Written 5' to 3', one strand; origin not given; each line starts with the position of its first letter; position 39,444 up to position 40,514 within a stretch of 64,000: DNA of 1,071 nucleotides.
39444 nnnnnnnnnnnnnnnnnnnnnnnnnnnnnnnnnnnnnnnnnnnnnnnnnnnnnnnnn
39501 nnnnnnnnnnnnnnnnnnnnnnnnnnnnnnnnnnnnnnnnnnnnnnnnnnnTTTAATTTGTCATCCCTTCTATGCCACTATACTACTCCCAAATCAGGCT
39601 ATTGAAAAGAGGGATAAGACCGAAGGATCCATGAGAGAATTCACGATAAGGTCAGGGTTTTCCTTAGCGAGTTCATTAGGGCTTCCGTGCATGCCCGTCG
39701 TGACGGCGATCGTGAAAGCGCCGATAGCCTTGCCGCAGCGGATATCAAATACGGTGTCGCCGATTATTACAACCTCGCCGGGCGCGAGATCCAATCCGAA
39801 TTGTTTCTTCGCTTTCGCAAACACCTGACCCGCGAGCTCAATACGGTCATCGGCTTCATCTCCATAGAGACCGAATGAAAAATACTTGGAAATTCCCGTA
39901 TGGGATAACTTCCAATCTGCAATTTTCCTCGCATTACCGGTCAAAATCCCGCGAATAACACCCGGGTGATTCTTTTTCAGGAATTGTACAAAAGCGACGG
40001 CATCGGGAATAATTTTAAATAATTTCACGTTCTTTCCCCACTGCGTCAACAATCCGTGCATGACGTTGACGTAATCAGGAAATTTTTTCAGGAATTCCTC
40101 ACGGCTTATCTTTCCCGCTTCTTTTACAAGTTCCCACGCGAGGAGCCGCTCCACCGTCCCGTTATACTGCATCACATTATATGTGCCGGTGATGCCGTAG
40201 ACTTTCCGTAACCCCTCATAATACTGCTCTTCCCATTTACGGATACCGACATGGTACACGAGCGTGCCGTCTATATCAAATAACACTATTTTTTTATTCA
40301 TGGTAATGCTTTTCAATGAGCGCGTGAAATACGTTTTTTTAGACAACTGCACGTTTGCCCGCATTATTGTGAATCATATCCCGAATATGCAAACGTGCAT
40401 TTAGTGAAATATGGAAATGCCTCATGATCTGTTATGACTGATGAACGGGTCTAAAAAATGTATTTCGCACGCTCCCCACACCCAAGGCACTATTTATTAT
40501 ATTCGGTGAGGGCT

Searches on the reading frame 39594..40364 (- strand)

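Call 59: search_protein_families(library=pfam, proteins=[window:39594-40364:-], max_evalue=0.001)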
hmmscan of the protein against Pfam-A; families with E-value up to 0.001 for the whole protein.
window:39594-40364:- (256 aa): 4 families
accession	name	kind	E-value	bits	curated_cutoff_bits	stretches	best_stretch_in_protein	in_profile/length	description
PF00702.32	Hydrolase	-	7.4e-17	62.8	26.4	1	25-215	2-191/191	haloacid dehalogenase-like hydrolase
PF13419.12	HAD_2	-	1.5e-12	48.4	23.8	1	27-221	1-178/178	Haloacid dehalogenase-like hydrolase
PF13242.12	Hydrolase_like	-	5.4e-11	42.7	22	1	182-246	10-74/75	HAD-hyrolase-like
PF12710.13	HAD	-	7.4e-08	33.5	27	1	27-211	1-188/189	haloacid dehalogenase-like hydrolase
